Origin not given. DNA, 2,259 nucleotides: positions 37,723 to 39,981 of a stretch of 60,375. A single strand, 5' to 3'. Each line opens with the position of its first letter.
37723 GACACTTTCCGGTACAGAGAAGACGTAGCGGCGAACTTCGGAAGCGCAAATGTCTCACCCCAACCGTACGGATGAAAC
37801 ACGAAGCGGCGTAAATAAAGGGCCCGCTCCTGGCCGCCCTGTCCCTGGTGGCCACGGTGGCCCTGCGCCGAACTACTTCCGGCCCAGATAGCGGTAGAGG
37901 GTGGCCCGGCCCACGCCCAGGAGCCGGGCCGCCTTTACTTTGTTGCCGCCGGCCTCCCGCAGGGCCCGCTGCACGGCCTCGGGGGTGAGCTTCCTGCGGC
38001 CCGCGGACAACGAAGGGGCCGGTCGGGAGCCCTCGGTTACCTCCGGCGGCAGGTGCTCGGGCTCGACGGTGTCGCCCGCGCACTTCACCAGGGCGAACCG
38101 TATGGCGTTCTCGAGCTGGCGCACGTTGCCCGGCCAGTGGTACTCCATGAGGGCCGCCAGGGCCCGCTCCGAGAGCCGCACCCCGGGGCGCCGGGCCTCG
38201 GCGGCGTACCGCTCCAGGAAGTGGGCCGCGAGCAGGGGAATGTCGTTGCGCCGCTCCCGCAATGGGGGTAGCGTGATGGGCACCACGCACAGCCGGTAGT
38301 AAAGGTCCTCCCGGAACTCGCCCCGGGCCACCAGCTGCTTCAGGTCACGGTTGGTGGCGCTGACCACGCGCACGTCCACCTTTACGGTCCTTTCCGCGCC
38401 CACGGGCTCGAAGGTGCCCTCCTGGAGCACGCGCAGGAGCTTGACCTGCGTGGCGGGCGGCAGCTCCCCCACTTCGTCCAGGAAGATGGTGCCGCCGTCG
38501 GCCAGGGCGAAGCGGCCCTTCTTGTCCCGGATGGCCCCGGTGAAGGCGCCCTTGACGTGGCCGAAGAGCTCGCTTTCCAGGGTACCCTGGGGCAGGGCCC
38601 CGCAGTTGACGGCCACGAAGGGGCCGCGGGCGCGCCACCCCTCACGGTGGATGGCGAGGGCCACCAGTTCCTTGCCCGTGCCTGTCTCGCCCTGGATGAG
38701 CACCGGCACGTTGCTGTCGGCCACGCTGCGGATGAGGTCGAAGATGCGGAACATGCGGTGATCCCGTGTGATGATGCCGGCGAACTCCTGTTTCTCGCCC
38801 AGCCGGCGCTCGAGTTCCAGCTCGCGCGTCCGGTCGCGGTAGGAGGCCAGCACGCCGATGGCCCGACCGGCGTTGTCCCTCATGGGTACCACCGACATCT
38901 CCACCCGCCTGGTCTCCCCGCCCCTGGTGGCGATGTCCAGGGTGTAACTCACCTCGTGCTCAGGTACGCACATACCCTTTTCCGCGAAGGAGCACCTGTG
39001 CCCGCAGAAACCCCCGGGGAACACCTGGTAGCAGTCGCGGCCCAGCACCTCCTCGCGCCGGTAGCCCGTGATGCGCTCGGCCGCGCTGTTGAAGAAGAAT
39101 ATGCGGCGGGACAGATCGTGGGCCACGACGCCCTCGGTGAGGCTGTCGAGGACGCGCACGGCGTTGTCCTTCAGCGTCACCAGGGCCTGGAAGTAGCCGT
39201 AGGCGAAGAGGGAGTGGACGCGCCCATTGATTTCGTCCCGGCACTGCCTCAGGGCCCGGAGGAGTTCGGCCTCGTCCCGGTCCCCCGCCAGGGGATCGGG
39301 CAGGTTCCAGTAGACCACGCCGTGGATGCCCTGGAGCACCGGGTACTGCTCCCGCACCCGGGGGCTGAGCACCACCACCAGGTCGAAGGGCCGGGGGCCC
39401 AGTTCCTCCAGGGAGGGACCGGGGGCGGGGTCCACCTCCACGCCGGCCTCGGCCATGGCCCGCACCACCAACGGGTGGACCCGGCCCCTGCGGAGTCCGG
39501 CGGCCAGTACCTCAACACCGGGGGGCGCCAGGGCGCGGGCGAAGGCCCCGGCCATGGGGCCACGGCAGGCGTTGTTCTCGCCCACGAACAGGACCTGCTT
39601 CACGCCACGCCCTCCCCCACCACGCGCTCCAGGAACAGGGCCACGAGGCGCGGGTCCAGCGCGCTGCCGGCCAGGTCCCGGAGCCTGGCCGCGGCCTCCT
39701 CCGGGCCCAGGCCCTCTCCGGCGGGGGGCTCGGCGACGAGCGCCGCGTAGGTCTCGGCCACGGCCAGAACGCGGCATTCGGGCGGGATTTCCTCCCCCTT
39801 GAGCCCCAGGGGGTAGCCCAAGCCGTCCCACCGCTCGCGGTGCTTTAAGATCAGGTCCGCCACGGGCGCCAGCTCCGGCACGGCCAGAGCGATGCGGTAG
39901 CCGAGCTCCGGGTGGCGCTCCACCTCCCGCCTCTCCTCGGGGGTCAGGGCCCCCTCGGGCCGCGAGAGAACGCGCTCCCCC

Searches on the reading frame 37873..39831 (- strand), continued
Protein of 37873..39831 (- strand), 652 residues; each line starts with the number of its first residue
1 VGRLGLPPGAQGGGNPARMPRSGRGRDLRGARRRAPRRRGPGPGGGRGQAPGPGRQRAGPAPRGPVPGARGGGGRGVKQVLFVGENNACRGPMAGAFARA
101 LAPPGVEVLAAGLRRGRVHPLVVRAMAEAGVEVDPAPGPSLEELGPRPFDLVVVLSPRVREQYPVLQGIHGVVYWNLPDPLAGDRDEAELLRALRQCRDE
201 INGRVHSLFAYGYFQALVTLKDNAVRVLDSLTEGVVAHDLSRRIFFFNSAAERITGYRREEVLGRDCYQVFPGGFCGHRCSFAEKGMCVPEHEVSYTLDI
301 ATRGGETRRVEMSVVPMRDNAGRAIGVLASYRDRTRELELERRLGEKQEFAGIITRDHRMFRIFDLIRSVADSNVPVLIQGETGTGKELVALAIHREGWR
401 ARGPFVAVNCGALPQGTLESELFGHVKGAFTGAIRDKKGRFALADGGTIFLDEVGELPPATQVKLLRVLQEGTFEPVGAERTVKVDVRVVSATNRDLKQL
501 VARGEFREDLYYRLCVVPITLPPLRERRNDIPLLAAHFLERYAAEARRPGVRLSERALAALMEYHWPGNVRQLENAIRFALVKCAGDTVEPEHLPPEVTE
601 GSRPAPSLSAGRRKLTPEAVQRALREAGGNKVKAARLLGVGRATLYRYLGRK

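Call 38: find_encoding_contigs(protein=P0030, flank=6000, max_places=2)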
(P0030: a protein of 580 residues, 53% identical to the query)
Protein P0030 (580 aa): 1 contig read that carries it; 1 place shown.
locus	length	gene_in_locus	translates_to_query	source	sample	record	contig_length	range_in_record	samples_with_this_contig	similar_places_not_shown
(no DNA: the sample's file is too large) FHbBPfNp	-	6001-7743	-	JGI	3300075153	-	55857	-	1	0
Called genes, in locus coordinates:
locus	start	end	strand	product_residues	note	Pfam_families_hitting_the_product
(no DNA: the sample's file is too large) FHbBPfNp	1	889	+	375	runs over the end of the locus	PF02771:Acyl-CoA_dh_N, PF02770:Acyl-CoA_dh_M, PF00441:Acyl-CoA_dh_1, PF08028:Acyl-CoA_dh_2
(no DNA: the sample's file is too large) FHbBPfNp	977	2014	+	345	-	PF13529:Peptidase_C39_2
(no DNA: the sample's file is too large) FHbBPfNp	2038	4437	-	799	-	PF10670:DUF4198 (faint)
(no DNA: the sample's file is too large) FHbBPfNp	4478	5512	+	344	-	PF10974:DUF2804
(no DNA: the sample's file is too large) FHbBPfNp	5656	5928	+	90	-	-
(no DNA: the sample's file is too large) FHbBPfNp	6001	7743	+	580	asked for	PF01451:LMWPc, PF08448:PAS_4, PF13426:PAS_9, PF00158:Sigma54_activat, PF14532:Sigma54_activ_2, PF07728:AAA_5, PF25601:AAA_lid_14, PF02954:HTH_8, +2 more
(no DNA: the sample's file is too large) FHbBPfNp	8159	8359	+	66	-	-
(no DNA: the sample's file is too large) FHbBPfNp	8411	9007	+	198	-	PF04542:Sigma70_r2, PF08281:Sigma70_r4_2, PF04545:Sigma70_r4 (weak)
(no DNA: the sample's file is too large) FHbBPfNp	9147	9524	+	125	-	PF06397:Desulfoferrod_N, PF01880:Desulfoferrodox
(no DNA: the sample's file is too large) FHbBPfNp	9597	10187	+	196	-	PF00210:Ferritin, PF02915:Rubrerythrin, PF21349:RUBY_RBDX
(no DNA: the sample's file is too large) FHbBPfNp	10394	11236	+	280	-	PF00106:adh_short, PF23441:SDR (weak), PF08659:KR, PF13561:adh_short_C2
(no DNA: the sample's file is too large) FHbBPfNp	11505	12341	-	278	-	PF13385:Laminin_G_3, PF02210:Laminin_G_2 (weak)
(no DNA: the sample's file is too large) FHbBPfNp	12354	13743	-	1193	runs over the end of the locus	PF01074:Glyco_hydro_38N, PF09261:Alpha-mann_mid, PF07748:Glyco_hydro_38C, PF17677:Glyco_hydro38C2 (weak), PF13287:Fn3_assoc, PF13290:CHB_HEX_C_1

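Call 68: search_solved_structures(query=L084:5096-6376:-, max_evalue=1e-10, show_alignments=0)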
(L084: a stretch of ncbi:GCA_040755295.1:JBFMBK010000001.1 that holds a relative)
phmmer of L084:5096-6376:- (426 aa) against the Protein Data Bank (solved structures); distinct sequences matched with E-value up to 1e-10: 7.
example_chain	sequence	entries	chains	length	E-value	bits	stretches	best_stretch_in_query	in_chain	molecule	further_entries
7e0l_A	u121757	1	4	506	1.1e-158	531.7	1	1-425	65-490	Hydroxylamine reductase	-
7wsx_A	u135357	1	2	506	3.4e-157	526.7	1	1-425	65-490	Hydroxylamine reductase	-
1e2u_A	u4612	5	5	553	3.7e-148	497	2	16-425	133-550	HYDROXYLAMINE REDUCTASE | HYBRID CLUSTER PROTEIN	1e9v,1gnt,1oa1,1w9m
1e1d_A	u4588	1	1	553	1.3e-145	488.5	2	16-425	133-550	HYDROXYLAMINE REDUCTASE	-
8cnr_A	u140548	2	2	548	3.3e-145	487.2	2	20-423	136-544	Hybrid cluster protein from the thermophilic methanogen Methanothermococcus thermolithotro | Hybrid cluster protein from Methanothermococcus thermolithotrophicu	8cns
7de4_A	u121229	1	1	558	1.1e-141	475.6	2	23-425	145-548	Hydroxylamine reductase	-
1gn9_A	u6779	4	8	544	3e-137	461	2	17-426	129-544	HYBRID CLUSTER PROTEIN | PRISMANE PROTEIN | HYDROXYLAMINE REDUCTASE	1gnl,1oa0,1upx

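Call 77: search_protein_families(library=pfam, proteins=[L003:8007-8573:+, L003:8573-9424:+, L084:3557-3718:-, L087:7964-8194:+], max_evalue=0.01)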
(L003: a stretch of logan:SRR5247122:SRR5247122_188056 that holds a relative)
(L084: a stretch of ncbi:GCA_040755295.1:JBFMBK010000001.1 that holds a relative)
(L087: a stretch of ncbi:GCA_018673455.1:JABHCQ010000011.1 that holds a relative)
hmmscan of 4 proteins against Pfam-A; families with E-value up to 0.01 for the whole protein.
L003:8007-8573:+ (188 aa): 6 families
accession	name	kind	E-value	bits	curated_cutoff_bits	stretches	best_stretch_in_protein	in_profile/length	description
PF13183.11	Fer4_8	-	2.5e-08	34.8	27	1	30-89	4-68/68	4Fe-4S dicluster domain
PF13534.11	Fer4_17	-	8.9e-08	33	22.2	1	31-89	2-60/61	4Fe-4S dicluster domain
PF13187.11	Fer4_9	-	1e-06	29.1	27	1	31-88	2-50/52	4Fe-4S dicluster domain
PF13237.11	Fer4_10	-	8.1e-05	22.9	25.5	1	30-86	8-53/53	4Fe-4S dicluster domain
PF12838.12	Fer4_7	-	0.0011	19.8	27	1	31-89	2-52/52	4Fe-4S dicluster domain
PF13746.11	Fer4_18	-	0.0067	17.1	27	0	74-93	60-79/114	4Fe-4S dicluster domain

L003:8573-9424:+ (283 aa): 1 family
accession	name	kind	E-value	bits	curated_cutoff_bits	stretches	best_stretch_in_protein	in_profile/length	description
PF02754.22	CCG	-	9e-22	77.4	20.6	2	144-233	1-84/85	Cysteine-rich domain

L084:3557-3718:- (53 aa): 1 family
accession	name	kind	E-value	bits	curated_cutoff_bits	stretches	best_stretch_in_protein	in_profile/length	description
PF07561.16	DUF1540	-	5.8e-10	39.5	22.1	1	6-46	2-40/40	Domain of Unknown Function (DUF1540)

L087:7964-8194:+ (76 aa): 0 families

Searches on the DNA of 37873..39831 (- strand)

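Call 83: search_rna_families(sources=[L084, L085, L001, L091], threshold=gathering)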
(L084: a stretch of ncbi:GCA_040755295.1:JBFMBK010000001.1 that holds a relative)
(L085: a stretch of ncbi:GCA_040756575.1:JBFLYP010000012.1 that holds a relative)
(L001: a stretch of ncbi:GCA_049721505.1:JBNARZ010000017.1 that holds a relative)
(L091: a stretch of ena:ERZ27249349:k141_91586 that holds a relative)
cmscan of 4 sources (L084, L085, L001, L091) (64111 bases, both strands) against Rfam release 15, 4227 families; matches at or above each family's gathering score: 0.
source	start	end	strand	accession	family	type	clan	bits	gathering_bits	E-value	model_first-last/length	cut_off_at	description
